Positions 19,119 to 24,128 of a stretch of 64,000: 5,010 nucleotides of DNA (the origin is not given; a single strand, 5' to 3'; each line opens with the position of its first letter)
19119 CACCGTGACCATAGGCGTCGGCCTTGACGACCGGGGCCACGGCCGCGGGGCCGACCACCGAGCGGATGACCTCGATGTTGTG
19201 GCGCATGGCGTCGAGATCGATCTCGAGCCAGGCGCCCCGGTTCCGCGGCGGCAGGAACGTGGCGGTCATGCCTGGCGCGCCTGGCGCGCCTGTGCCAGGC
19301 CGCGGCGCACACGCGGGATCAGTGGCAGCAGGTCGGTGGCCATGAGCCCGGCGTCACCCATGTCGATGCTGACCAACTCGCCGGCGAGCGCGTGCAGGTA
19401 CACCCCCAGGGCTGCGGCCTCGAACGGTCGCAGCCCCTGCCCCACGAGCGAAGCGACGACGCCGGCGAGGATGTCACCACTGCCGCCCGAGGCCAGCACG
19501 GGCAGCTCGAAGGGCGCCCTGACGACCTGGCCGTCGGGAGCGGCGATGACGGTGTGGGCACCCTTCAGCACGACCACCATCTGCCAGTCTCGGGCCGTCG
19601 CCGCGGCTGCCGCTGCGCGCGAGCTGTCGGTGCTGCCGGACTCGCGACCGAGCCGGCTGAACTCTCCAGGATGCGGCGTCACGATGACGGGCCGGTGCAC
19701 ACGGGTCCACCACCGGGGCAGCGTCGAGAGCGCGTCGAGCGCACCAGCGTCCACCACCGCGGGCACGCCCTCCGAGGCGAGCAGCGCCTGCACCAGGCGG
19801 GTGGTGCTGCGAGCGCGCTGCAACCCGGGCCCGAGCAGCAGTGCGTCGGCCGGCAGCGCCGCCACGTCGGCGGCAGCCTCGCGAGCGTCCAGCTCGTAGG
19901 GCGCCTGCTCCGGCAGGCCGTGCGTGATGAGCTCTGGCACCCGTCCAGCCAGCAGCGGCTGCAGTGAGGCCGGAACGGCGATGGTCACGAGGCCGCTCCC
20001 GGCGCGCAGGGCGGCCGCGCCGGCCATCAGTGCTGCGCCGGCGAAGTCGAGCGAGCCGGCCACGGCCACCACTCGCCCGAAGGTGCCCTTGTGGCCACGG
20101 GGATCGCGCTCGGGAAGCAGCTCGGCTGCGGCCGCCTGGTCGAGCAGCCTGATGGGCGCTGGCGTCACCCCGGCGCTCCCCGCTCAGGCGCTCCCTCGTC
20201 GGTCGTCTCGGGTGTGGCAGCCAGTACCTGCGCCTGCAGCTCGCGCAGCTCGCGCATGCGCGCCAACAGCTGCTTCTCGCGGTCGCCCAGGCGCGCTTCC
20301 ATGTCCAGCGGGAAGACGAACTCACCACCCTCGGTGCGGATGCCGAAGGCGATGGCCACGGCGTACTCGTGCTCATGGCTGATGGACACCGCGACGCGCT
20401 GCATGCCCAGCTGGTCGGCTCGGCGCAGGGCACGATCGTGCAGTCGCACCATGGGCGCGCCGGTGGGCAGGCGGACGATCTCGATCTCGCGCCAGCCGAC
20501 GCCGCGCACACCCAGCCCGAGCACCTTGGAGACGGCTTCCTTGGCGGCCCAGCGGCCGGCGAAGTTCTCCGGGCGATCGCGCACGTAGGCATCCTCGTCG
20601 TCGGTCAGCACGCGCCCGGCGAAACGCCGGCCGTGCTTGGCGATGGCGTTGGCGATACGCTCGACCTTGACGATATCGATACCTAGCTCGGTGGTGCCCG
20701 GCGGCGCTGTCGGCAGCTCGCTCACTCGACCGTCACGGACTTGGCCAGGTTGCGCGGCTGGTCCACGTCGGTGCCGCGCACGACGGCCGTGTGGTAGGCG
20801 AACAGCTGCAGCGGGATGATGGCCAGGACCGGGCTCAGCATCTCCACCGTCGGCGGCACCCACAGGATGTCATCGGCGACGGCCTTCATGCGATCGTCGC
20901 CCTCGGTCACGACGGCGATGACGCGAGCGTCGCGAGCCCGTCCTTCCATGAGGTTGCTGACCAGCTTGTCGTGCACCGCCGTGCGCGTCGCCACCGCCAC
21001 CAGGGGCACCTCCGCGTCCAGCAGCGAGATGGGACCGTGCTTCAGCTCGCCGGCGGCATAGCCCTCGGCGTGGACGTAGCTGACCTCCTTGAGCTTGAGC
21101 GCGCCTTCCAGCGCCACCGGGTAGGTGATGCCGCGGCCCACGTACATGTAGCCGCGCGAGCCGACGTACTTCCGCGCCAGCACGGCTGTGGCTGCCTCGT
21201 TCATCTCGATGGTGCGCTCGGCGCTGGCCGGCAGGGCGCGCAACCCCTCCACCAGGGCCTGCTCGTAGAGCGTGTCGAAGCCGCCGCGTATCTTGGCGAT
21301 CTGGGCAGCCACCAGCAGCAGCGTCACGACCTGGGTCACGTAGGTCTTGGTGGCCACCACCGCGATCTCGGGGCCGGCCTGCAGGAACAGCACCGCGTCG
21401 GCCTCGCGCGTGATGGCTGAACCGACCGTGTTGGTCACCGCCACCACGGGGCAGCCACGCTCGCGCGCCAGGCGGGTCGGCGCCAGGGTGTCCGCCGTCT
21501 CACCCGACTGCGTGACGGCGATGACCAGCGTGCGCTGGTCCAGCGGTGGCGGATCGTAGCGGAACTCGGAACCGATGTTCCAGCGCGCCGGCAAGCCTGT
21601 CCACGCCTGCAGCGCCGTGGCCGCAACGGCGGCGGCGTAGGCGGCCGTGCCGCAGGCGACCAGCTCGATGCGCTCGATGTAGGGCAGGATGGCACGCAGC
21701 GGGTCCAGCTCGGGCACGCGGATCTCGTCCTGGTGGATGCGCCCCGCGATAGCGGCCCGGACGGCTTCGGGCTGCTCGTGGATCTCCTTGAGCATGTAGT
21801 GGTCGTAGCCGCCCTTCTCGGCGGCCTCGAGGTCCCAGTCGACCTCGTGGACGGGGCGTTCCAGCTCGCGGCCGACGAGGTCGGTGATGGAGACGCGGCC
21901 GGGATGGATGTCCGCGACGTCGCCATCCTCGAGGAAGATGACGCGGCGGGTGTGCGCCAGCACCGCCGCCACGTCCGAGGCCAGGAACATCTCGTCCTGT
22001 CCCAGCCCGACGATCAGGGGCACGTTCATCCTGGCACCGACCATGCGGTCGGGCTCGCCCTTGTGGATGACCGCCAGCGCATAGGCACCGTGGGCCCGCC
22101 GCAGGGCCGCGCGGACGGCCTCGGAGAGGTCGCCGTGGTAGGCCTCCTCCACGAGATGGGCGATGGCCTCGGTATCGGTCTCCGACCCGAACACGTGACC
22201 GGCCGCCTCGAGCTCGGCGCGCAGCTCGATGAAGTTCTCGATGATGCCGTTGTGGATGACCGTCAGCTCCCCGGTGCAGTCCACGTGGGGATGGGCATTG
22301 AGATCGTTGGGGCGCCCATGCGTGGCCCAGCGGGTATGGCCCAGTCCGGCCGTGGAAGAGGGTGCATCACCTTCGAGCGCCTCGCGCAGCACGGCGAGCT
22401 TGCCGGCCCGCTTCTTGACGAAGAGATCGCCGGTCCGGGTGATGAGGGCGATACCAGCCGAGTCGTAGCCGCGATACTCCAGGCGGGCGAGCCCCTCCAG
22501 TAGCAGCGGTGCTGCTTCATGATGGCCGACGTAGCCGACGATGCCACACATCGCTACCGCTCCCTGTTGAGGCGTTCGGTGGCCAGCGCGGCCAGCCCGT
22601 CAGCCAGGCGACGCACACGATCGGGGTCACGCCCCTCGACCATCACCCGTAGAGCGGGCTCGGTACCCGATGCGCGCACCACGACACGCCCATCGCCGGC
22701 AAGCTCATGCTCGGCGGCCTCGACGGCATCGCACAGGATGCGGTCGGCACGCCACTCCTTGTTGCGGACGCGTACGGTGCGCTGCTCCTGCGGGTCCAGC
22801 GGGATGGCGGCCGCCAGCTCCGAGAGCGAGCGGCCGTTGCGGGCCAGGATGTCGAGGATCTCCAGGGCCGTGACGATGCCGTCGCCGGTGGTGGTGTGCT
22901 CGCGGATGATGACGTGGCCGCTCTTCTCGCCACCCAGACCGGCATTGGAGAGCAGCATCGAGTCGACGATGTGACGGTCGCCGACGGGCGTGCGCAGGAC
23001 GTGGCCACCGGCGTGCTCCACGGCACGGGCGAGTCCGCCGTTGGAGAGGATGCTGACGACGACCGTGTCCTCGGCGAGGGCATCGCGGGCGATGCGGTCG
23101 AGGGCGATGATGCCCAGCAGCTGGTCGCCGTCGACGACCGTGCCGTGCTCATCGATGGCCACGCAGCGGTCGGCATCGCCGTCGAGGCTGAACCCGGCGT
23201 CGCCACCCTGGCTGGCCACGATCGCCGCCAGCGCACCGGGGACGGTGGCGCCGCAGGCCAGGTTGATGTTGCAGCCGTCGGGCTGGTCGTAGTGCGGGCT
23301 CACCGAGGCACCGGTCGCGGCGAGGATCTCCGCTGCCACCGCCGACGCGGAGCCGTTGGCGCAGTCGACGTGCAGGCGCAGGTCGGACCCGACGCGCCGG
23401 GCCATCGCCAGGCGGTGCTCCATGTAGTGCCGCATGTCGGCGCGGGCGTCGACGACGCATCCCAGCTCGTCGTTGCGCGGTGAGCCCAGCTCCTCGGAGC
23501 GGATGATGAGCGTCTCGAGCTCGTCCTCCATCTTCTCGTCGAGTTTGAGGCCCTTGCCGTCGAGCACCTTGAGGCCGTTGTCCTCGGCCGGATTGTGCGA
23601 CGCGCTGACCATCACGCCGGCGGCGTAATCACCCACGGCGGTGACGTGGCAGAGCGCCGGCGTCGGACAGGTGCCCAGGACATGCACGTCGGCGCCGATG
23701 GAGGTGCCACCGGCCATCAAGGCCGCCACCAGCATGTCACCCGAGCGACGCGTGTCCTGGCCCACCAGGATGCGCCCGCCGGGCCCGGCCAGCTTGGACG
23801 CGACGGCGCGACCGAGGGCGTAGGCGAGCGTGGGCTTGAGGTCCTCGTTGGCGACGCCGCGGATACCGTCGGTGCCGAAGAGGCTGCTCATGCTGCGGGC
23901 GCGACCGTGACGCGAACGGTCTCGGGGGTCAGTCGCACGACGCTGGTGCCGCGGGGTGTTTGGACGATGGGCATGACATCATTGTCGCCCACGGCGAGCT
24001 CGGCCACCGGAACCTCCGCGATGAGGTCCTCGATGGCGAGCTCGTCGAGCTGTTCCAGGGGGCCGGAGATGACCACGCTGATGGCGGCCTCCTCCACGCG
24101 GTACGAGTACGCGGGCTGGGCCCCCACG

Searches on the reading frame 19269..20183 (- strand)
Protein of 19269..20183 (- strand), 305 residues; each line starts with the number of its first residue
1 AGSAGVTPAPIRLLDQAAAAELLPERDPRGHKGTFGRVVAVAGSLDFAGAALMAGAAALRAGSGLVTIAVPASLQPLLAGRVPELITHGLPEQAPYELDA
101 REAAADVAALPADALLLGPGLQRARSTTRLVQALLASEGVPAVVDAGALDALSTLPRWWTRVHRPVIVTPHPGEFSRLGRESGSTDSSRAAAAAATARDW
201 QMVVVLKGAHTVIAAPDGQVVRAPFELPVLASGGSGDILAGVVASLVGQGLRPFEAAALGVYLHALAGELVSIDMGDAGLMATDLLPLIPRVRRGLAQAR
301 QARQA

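Call 50: search_protein_families(library=ncbifam, max_evalue=1e-8, proteins=[window:19269-20183:-])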
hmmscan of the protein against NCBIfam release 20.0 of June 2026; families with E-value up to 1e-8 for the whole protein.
window:19269-20183:- (305 aa): 2 families
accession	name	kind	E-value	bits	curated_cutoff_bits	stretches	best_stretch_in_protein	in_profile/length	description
TIGR00196.1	yjeF_cterm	hypoth_equivalog_domain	5e-62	209.7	129.85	1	18-292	7-274/277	NAD(P)H-hydrate dehydratase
NF007856.0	PRK10565.1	equivalog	2.5e-45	155.1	703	1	9-292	228-497/510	bifunctional ADP-dependent NAD(P)H-hydrate dehydratase/NAD(P)H-hydrate epimerase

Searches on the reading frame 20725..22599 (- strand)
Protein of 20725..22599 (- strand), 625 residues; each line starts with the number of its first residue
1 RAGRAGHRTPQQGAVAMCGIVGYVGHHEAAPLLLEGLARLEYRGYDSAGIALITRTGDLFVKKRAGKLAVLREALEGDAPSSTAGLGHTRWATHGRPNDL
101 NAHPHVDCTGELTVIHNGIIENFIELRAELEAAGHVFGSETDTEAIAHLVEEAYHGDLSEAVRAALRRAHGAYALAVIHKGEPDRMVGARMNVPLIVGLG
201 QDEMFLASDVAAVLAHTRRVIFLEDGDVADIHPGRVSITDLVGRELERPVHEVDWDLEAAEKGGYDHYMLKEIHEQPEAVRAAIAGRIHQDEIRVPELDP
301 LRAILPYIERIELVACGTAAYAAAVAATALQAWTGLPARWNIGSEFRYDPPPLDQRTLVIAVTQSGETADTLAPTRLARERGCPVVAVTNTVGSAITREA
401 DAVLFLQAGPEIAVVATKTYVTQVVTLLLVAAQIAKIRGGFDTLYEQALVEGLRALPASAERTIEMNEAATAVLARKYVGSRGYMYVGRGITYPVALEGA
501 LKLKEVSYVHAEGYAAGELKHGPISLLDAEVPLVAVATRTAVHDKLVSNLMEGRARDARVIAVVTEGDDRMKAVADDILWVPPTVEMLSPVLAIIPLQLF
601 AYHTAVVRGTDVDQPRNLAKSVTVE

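Call 50: search_protein_families(library=ncbifam, max_evalue=1e-8, proteins=[window:20725-22599:-])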
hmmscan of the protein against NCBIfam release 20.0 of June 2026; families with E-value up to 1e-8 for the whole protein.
window:20725-22599:- (625 aa): 8 families
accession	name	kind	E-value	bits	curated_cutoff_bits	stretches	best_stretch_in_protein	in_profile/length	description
NF001484.0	PRK00331.1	subfamily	1.1e-237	790.2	381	1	17-625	1-601/601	isomerizing glutamine--fructose-6-phosphate transaminase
TIGR01135.1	glmS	equivalog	2.1e-232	772.9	418.05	1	18-625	1-607/607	glutamine--fructose-6-phosphate transaminase (isomerizing)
NF046059.1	NagB_SO3506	equivalog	2e-32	112.8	430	1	355-620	86-325/330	glucosamine-6-phosphate deaminase NagB-II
TIGR01134.1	purF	equivalog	5.2e-27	95.3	350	1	18-227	1-213/432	amidophosphoribosyltransferase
NF041128.1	glucosaP_deam_GlmD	equivalog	4.5e-25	88.5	580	1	309-622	32-321/323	glucosamine-6-phosphate deaminase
NF008481.0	PRK11382.1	equivalog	7.9e-14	51.6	430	1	308-616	44-332/340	fructoselysine 6-phosphate deglycase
TIGR01536.1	asn_synth_AEB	equivalog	3.5e-13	49.4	267.1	1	18-224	1-177/517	asparagine synthase (glutamine-hydrolyzing)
TIGR03104.1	trio_amidotrans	equivalog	1.4e-11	43.4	570.1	1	83-215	42-167/589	N-acetylglutaminylglutamine amidotransferase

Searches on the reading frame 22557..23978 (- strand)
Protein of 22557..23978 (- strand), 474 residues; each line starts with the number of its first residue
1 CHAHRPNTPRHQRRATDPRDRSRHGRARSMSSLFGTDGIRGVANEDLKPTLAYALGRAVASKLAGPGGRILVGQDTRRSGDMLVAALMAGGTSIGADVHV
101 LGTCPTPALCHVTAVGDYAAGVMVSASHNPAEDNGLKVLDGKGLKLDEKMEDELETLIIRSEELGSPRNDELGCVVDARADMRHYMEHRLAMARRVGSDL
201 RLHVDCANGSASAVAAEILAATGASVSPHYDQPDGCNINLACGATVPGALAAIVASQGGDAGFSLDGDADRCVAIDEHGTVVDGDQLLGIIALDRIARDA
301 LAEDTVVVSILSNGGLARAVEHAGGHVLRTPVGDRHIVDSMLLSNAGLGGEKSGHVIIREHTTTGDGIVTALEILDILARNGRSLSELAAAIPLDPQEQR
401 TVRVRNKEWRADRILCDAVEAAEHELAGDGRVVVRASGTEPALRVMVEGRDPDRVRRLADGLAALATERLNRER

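Call 9: search_protein_families(library=ncbifam, max_evalue=0.00001, proteins=[window:22557-23978:-])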
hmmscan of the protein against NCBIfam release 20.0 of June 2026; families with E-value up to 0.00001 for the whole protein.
window:22557-23978:- (474 aa): 7 families
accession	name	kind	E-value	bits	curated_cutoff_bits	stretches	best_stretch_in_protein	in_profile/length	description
TIGR01455.1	glmM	equivalog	2.4e-131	438.5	447.55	1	34-464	1-438/442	phosphoglucosamine mutase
TIGR03990.1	Arch_GlmM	equivalog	8.7e-93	311.6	439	1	32-462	2-440/444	phosphoglucosamine mutase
NF007088.0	PRK09542.1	equivalog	6.5e-51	173.7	618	1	28-464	6-451/456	phosphomannomutase/phosphoglucomutase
NF046027.1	PhglucPhmanMutPgmG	equivalog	5.7e-45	153.8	600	1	38-418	14-390/460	phosphoglucomutase/phosphomannomutase PgmG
NF011943.0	PRK15414.1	subfamily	2.2e-24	86.3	801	1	34-451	7-438/456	phosphomannomutase CpsG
TIGR01132.1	pgm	equivalog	3.2e-11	42.4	778.05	0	238-388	278-434/546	phosphoglucomutase (alpha-D-glucose-1,6-bisphosphate-dependent)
NF005737.0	PRK07564.1-1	equivalog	2.7e-08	32.9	378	1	35-389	17-400/543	alpha-D-glucose phosphate-specific phosphoglucomutase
